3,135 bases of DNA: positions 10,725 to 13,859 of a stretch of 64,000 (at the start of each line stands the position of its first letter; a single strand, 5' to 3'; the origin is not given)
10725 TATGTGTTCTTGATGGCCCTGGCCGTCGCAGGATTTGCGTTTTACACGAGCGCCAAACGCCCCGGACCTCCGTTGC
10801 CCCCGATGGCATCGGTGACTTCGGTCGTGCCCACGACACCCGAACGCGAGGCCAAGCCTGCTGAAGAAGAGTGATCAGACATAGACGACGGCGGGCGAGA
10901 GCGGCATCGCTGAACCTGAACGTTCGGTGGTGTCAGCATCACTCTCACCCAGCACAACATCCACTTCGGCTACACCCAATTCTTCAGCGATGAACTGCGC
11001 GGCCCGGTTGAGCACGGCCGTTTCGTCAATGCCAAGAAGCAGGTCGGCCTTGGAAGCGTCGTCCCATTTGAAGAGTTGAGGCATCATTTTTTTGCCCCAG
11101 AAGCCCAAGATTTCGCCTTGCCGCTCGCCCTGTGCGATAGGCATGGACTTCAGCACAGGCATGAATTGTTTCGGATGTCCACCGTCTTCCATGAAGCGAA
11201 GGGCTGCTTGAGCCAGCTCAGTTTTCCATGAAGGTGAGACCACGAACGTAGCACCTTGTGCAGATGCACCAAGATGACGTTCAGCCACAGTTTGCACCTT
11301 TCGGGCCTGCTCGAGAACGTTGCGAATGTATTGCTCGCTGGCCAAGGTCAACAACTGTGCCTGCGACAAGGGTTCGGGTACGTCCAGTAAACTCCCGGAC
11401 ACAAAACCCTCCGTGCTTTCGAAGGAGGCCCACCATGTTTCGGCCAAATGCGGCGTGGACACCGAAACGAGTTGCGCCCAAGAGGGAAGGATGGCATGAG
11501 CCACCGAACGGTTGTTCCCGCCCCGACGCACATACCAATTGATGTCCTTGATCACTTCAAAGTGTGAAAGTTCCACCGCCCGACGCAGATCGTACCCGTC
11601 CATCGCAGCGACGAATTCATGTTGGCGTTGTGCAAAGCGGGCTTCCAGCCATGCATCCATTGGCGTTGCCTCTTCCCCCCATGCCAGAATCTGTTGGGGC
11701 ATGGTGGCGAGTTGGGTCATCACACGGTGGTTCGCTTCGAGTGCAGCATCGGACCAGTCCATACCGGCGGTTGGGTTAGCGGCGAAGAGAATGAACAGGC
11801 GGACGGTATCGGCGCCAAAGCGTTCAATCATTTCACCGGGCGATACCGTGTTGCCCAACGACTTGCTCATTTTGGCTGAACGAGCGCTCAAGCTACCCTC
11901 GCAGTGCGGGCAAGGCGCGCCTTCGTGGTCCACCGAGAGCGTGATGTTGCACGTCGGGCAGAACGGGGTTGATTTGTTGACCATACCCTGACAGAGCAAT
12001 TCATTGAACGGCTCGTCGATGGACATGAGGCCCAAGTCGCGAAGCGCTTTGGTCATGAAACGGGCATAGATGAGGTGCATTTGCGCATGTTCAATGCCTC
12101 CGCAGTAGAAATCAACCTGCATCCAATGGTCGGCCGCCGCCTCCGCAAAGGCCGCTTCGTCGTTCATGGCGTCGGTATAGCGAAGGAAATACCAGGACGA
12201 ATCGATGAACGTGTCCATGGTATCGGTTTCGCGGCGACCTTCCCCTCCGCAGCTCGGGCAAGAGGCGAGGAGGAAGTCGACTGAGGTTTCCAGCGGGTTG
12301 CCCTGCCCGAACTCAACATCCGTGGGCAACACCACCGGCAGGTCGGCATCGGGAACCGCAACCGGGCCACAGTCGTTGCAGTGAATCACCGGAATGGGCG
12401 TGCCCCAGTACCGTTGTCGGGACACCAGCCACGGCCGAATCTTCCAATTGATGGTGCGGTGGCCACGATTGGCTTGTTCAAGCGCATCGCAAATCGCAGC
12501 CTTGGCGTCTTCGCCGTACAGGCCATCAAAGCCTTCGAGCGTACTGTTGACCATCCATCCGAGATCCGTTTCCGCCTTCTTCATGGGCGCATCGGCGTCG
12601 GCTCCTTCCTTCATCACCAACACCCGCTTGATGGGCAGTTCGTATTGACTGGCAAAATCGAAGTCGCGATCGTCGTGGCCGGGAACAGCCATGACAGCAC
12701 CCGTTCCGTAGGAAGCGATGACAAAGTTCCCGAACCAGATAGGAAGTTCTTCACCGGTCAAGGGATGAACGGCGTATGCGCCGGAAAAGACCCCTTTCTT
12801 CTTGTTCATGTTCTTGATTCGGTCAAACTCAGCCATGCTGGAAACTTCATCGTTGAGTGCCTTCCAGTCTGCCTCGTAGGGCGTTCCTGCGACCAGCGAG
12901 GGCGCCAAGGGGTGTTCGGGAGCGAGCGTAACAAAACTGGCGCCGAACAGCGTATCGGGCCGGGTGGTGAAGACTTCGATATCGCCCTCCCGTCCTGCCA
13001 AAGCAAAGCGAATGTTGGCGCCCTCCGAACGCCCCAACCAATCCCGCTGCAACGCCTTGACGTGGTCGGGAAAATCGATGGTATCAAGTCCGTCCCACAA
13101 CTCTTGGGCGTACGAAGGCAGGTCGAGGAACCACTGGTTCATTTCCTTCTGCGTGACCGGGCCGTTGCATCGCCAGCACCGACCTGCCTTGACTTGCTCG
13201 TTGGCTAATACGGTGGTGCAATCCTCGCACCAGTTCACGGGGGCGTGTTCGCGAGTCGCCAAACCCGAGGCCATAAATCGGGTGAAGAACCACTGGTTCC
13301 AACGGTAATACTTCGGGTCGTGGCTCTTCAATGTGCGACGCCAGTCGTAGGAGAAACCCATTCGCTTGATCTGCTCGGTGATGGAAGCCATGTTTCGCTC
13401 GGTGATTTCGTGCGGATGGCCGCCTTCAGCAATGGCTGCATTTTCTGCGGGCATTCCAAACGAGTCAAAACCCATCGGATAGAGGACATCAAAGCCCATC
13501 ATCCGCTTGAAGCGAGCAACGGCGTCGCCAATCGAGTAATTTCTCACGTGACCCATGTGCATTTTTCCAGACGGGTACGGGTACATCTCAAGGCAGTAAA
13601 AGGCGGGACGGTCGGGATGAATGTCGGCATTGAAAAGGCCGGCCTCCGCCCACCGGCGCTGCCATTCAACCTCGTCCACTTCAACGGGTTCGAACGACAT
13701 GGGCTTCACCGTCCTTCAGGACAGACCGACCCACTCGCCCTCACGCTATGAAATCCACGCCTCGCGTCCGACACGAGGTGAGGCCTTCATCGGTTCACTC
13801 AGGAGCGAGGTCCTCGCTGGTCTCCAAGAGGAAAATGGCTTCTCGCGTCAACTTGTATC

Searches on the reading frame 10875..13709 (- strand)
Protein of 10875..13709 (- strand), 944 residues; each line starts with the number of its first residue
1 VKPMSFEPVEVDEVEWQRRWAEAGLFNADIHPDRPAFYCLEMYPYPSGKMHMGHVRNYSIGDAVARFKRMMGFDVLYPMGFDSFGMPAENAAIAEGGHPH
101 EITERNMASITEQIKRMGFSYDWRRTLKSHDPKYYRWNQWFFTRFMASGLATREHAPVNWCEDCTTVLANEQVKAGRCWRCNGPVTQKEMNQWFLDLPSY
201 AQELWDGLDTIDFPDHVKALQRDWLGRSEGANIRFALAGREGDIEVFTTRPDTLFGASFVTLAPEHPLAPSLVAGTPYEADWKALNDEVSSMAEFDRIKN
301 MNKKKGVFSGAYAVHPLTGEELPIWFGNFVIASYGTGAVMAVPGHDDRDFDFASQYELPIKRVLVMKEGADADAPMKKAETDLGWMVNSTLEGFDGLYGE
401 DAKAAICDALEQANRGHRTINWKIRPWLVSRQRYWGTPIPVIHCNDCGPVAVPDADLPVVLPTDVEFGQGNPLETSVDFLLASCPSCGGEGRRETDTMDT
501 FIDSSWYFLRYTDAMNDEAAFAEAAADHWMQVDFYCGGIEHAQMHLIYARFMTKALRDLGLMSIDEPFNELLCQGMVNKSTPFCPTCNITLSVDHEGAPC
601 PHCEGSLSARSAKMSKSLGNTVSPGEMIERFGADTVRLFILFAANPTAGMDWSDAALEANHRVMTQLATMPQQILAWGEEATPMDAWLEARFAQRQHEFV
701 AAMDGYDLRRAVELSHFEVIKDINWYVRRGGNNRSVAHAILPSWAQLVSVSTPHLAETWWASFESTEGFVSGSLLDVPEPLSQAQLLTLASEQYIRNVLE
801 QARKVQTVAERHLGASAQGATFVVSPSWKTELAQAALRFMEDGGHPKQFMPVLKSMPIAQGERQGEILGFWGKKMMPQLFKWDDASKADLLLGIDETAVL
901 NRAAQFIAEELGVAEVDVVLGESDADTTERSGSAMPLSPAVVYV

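Call 4: search_protein_families(library=pfam, proteins=[window:10875-13709:-], max_evalue=0.01)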
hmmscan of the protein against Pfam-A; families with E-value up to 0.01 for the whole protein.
window:10875-13709:- (944 aa): 5 families
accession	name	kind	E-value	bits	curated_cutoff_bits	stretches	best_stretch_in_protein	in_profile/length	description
PF13603.12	tRNA-synt_1_2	-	4.1e-59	199.6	25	1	222-410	1-184/185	Leucyl-tRNA synthetase, editing domain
PF00133.28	tRNA-synt_1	-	1e-41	143.5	22.7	3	16-213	2-212/414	tRNA synthetases class I (I, L, M and V)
PF09334.17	tRNA-synt_1g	-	2.2e-28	99.6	20.1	2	43-182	7-143/391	tRNA synthetases class I (M)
PF08264.19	Anticodon_1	-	9.1e-09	35.8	25.1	1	685-809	1-139/148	Anticodon-binding domain of tRNA ligase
PF01406.26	tRNA-synt_1e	-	1.2e-06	28.6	27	1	605-659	245-298/301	tRNA synthetases class I (C) catalytic domain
